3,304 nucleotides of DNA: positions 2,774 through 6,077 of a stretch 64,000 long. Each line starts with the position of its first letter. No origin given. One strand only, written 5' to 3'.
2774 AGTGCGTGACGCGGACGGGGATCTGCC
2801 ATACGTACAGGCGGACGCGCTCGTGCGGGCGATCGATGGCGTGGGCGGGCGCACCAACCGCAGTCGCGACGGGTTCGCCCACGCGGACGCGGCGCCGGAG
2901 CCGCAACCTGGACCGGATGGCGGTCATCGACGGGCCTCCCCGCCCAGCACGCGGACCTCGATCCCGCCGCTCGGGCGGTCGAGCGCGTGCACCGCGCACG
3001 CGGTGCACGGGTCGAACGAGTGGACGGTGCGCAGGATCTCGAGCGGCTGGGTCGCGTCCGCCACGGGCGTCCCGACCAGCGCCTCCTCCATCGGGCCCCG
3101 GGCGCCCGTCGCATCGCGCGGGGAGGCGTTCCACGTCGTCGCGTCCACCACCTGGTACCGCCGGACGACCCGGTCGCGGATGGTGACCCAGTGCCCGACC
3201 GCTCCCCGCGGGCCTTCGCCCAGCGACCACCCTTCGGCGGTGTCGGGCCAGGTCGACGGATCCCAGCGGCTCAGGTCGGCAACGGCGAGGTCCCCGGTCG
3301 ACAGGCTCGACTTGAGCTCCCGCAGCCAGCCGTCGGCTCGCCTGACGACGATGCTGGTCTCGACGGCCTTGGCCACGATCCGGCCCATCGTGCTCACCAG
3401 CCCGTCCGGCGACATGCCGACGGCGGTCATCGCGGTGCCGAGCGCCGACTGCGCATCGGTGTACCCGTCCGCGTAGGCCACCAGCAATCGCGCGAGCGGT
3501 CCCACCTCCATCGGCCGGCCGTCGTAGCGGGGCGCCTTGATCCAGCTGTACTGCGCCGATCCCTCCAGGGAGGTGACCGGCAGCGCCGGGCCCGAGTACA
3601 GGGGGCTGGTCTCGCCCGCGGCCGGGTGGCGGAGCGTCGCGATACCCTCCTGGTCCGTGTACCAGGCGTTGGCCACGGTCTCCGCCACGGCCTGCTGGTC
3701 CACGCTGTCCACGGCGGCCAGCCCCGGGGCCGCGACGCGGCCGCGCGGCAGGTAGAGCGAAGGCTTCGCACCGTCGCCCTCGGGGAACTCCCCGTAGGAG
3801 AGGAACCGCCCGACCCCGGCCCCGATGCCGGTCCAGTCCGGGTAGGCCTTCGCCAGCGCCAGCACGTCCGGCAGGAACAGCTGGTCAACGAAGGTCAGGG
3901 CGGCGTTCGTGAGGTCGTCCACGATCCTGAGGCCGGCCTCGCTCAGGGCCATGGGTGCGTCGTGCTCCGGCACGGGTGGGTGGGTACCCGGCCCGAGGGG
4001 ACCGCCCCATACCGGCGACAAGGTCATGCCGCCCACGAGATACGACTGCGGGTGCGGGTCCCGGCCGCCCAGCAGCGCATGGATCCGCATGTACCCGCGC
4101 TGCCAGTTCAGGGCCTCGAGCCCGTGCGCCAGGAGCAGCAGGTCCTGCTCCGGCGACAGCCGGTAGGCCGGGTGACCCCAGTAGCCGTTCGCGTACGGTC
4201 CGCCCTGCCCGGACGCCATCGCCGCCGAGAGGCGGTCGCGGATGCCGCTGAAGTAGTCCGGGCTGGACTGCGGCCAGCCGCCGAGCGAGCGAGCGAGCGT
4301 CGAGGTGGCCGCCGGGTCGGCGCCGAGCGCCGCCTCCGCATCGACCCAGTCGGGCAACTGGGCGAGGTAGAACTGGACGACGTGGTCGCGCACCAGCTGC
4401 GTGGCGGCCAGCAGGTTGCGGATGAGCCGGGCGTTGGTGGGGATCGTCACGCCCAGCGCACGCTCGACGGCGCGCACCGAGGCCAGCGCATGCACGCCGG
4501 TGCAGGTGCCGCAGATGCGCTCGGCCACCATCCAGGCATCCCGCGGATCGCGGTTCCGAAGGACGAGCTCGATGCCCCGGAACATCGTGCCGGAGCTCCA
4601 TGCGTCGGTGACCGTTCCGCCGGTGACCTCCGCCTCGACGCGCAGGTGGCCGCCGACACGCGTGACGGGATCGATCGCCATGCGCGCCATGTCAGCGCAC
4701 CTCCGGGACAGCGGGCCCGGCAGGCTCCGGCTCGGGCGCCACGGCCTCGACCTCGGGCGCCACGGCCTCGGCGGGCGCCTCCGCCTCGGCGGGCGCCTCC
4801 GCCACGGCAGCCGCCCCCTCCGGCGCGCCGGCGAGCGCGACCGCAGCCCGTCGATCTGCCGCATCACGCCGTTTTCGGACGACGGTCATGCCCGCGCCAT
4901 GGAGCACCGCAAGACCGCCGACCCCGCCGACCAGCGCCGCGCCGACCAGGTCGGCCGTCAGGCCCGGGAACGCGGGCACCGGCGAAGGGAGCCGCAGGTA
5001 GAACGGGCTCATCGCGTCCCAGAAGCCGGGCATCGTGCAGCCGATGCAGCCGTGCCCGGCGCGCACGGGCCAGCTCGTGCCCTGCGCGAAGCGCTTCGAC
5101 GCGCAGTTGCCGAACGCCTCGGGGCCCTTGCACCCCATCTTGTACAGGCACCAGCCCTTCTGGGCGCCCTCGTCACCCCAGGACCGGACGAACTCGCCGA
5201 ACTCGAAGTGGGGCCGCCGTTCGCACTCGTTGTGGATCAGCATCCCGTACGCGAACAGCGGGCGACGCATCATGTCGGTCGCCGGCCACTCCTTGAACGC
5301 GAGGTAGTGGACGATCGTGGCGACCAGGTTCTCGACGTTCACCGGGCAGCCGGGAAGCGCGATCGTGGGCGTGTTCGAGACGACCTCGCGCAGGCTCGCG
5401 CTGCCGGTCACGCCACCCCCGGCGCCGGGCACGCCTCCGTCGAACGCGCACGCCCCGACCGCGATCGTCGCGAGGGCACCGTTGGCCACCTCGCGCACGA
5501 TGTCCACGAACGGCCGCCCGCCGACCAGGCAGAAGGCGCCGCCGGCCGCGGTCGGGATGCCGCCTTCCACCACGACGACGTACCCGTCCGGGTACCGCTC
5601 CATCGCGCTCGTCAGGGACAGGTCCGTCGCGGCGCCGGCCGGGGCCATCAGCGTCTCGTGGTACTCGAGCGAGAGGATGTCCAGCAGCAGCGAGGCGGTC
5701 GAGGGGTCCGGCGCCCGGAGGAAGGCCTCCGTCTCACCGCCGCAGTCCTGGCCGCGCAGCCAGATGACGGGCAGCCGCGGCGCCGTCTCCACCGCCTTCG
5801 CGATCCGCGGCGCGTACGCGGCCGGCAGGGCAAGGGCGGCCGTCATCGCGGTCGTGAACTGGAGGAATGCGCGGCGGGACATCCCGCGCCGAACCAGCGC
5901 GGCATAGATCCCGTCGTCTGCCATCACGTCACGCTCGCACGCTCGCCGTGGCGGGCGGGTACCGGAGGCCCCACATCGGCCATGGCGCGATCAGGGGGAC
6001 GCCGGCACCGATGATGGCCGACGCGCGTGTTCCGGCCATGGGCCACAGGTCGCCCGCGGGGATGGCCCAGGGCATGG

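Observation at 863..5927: [NiFe] uptake-hydrogenase operon ends in a membrane-anchored heptaheme cytochrome c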

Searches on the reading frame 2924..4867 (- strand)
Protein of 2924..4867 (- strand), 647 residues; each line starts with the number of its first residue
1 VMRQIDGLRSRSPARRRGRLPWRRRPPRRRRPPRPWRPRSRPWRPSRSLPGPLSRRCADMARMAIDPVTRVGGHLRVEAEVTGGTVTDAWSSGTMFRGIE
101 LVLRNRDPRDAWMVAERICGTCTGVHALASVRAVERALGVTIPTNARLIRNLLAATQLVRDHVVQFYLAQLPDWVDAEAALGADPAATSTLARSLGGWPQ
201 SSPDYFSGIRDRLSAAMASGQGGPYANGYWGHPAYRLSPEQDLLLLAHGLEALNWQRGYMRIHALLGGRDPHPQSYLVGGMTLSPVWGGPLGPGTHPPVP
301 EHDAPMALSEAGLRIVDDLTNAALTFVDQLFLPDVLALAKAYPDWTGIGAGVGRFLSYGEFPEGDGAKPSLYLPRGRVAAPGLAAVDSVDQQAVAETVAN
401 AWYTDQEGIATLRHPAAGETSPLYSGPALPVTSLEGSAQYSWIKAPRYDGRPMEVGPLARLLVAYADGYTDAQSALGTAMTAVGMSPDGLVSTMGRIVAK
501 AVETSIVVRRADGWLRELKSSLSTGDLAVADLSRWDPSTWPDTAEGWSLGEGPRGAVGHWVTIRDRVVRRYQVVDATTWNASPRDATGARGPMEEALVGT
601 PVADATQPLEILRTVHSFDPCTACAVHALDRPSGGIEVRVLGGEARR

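Call 4: search_protein_families(library=pfam, proteins=[window:2924-4867:-], max_evalue=0.01)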
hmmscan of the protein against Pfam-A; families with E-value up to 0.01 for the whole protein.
window:2924-4867:- (647 aa): 1 family
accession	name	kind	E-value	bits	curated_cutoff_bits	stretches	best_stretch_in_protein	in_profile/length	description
PF00374.24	NiFeSe_Hases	-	6e-180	599.9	25.8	1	97-627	1-508/508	Nickel-dependent hydrogenase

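Call 6: search_protein_families(library=ncbifam, proteins=[window:2924-4867:-], max_evalue=0.01)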
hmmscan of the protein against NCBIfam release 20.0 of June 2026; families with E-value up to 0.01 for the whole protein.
window:2924-4867:- (647 aa): 11 families
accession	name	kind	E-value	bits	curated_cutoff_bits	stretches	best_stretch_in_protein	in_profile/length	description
NF007550.0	PRK10170.1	equivalog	7.8e-153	510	1101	1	61-631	17-586/597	Ni/Fe-hydrogenase large subunit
NF033181.1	NiFeSe_hydrog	equivalog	1.4e-136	456.3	600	2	322-631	224-499/507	nickel-dependent hydrogenase large subunit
NF007778.0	PRK10467.1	equivalog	1.3e-135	452.9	969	1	61-634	3-559/567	hydrogenase 2 large subunit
NF045518.1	H2_NiFeSe_large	exception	4.7e-102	342.3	780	2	324-630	199-483/485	NiFeSe hydrogenase large subunit HysA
TIGR03295.1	frhA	equivalog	2.6e-31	109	392.5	2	62-178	4-121/412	coenzyme F420 hydrogenase subunit alpha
NF040828.1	sulfhyd_ShyA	equivalog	7.5e-18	64.6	700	2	64-176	4-117/415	NAD(P)-dependent hydrogenase/sulfhydrogenase 2 subunit alpha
NF041785.2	VhuA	equivalog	1.1e-17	63.7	800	1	60-178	1-120/418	F420-non-reducing hydrogenase Vhu subunit A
NF040832.1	sulfhyd_HydA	equivalog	6.6e-10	38.6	880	1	65-176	7-119/426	NADPH-dependent hydrogenase/sulfhydrogenase 1 subunit alpha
NF004739.1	PRK06075.1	equivalog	2e-07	30.2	360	1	73-166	14-108/384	NADH-quinone oxidoreductase subunit D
TIGR01962.1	NuoD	equivalog_domain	2.3e-06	26.7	459.35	1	73-165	16-109/386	NADH dehydrogenase (quinone) subunit D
NF040602.1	F420_dehyd_FpoD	exception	3.2e-05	23.1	600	1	71-164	19-113/372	F420H2 dehydrogenase subunit FpoD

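Call 25: search_solved_structures(query=window:2924-4690:-, max_evalue=1e-20)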
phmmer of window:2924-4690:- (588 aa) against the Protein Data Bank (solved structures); distinct sequences matched with E-value up to 1e-20: 58.
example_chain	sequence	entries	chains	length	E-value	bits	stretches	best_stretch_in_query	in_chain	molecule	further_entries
3myr_B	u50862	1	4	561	7.3e-164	550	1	3-568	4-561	Nickel-dependent hydrogenase large subunit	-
4c3o_A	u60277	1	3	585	8.1e-153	513.6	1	3-568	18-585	HYDROGENASE-1 LARGE SUBUNIT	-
5lry_L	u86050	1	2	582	6.7e-150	503.9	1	3-568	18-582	Hydrogenase-1 large chain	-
5lmm_L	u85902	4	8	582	9.2e-150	503.5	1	3-568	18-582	Hydrogenase-1 large chain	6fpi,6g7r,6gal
3uqy_L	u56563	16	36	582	9.2e-150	503.5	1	3-568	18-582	Hydrogenase-1 large chain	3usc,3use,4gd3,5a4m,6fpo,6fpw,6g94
4ue3_LLL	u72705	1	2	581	2.4e-149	502.1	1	3-568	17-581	Hydrogenase-1 large chain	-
5a4i_L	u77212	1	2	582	4.5e-149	501.2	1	3-568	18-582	Hydrogenase-1 large chain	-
5jrd_L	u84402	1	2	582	1.2e-148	499.8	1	3-568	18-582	Hydrogenase-1 large chain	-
5a4f_L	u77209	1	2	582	1.2e-148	499.8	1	3-568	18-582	Hydrogenase-1 large chain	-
5adu_L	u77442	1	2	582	2.2e-148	498.9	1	3-568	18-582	Hydrogenase-1 large chain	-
3ayx_A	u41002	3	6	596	7.8e-134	450.9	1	3-568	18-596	Membrane-bound hydrogenase large subunit | Hydrogenase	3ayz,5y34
4upv_Q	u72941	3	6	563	1.5e-131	443.3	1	4-568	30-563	NIFE-HYDROGENASE LARGE SUBUNIT | NICKEL-DEPENDENT HYDROGENASE LARGE SUBUNIT | PERIPLASMIC [NIFE] HYDROGENASE LARGE SUBUNIT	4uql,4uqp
1h2a_L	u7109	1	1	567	2e-131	442.9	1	4-575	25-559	HYDROGENASE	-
4ud2_Q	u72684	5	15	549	5.9e-131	441.3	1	4-568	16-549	NICKEL-DEPENDENT HYDROGENASE LARGE SUBUNIT | PERIPLASMIC [NIFE] HYDROGENASE LARGE SUBUNIT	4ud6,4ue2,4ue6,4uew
4urh_Q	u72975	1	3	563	6.2e-131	441.3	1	4-568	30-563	NICKEL-DEPENDENT HYDROGENASE LARGE SUBUNIT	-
5aa5_C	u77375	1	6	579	7.1e-31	110.8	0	480-568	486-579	NIFE-HYDROGENASE LARGE SUBUNIT, HOFG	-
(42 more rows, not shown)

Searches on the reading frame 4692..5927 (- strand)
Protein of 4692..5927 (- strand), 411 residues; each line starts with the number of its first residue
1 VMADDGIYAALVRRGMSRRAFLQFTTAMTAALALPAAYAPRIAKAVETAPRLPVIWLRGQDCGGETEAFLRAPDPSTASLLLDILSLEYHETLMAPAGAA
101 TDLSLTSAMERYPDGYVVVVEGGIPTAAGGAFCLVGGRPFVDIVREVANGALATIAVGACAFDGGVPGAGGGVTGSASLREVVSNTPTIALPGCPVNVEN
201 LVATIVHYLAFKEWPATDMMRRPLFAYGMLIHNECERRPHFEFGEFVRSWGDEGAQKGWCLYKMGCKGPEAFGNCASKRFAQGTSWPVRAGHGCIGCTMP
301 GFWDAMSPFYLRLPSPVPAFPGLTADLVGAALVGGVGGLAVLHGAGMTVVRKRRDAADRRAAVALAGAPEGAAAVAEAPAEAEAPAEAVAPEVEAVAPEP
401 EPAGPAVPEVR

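Call 4: search_protein_families(library=pfam, proteins=[window:4692-5927:-], max_evalue=0.01)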
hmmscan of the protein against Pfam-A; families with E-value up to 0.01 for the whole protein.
window:4692-5927:- (411 aa): 3 families
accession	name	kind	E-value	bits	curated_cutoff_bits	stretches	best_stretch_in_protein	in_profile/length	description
PF14720.11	NiFe_hyd_SSU_C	-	1.1e-31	109.5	27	1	227-310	1-80/80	NiFe/NiFeSe hydrogenase small subunit C-terminal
PF01058.29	Oxidored_q6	-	1.2e-22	80.4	27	1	62-207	1-127/128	NADH ubiquinone oxidoreductase, 20 Kd subunit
PF10518.14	TAT_signal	-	0.0048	17.2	22.7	1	16-35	2-21/21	TAT (twin-arginine translocation) pathway signal sequence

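Call 6: search_protein_families(library=ncbifam, proteins=[window:4692-5927:-], max_evalue=0.01)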
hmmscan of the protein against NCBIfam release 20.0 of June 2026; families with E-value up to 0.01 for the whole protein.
window:4692-5927:- (411 aa): 4 families
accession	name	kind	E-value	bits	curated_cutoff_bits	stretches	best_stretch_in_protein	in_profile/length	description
TIGR00391.1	hydA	subfamily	2.8e-119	398.5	179.5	1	4-355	3-358/365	hydrogenase small subunit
NF007779.0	PRK10468.1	equivalog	3.3e-97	325.8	659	1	11-300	8-298/372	hydrogenase 2 small subunit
NF045520.1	H2_NiFeSe_small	exception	7.6e-61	206.2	470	1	16-310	2-312/314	NiFeSe hydrogenase small subunit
TIGR01409.1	TAT_signal_seq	domain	0.0013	19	16.7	1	17-45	2-29/29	twin-arginine translocation signal domain-containing protein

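Call 26: search_solved_structures(query=window:4692-5927:-, max_evalue=1e-20, show_alignments=2)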
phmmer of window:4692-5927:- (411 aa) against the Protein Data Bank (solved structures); distinct sequences matched with E-value up to 1e-20: 42.
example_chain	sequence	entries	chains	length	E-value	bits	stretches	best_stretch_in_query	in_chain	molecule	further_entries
1h2a_S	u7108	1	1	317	1.1e-85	291.4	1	4-310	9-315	HYDROGENASE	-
5xvb_S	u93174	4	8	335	2.9e-82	280.2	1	42-351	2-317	[NiFe]-hydrogenase 2 small subunit | Hydrogenase-2 small chain | NiFe hydrogenase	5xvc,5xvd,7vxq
6ehq_S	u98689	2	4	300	5.5e-82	279.2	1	42-302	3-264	Hydrogenase-2 small chain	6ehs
6gam_S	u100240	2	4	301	6.7e-82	278.9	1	42-302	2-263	Hydrogenase-2 small chain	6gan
6en9_S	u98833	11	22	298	9.5e-82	278.4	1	43-302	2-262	Hydrogenase-2 small chain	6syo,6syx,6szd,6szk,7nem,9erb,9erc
8pou_S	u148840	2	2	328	8.7e-81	275.3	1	47-352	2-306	Uptake hydrogenase small subunit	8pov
6g7m_S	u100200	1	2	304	1.9e-80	274.1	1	42-302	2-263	Hydrogenase-2 small chain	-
6g94_S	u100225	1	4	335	3.2e-80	273.4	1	47-355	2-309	Hydrogenase-1 small chain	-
8poy_S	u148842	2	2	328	1.5e-79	271.2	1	47-352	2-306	Uptake hydrogenase small subunit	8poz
8pow_S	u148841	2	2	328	1.5e-79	271.2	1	47-352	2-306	Uptake hydrogenase small subunit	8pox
6fpi_S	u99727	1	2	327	5.3e-79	269.4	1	47-355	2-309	Hydrogenase-1 small chain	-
3uqy_S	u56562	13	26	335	5.5e-79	269.3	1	47-355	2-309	Hydrogenase-1 small chain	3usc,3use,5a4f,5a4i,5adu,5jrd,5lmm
5mdj_S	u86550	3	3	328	2.6e-78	267.1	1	47-352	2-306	Uptake hydrogenase small subunit; HOXK | Uptake hydrogenase small subunit;HOXK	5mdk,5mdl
3rgw_S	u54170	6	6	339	2.9e-78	267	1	47-352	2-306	Membrane-bound hydrogenase (NIFE) small subunit HOXK | Uptake hydrogenase small subunit | Uptake hydrogenase small subunit hoxK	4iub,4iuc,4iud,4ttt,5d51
6rp2_S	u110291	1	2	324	9.2e-78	265.3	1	50-355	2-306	Hydrogenase-1 small chain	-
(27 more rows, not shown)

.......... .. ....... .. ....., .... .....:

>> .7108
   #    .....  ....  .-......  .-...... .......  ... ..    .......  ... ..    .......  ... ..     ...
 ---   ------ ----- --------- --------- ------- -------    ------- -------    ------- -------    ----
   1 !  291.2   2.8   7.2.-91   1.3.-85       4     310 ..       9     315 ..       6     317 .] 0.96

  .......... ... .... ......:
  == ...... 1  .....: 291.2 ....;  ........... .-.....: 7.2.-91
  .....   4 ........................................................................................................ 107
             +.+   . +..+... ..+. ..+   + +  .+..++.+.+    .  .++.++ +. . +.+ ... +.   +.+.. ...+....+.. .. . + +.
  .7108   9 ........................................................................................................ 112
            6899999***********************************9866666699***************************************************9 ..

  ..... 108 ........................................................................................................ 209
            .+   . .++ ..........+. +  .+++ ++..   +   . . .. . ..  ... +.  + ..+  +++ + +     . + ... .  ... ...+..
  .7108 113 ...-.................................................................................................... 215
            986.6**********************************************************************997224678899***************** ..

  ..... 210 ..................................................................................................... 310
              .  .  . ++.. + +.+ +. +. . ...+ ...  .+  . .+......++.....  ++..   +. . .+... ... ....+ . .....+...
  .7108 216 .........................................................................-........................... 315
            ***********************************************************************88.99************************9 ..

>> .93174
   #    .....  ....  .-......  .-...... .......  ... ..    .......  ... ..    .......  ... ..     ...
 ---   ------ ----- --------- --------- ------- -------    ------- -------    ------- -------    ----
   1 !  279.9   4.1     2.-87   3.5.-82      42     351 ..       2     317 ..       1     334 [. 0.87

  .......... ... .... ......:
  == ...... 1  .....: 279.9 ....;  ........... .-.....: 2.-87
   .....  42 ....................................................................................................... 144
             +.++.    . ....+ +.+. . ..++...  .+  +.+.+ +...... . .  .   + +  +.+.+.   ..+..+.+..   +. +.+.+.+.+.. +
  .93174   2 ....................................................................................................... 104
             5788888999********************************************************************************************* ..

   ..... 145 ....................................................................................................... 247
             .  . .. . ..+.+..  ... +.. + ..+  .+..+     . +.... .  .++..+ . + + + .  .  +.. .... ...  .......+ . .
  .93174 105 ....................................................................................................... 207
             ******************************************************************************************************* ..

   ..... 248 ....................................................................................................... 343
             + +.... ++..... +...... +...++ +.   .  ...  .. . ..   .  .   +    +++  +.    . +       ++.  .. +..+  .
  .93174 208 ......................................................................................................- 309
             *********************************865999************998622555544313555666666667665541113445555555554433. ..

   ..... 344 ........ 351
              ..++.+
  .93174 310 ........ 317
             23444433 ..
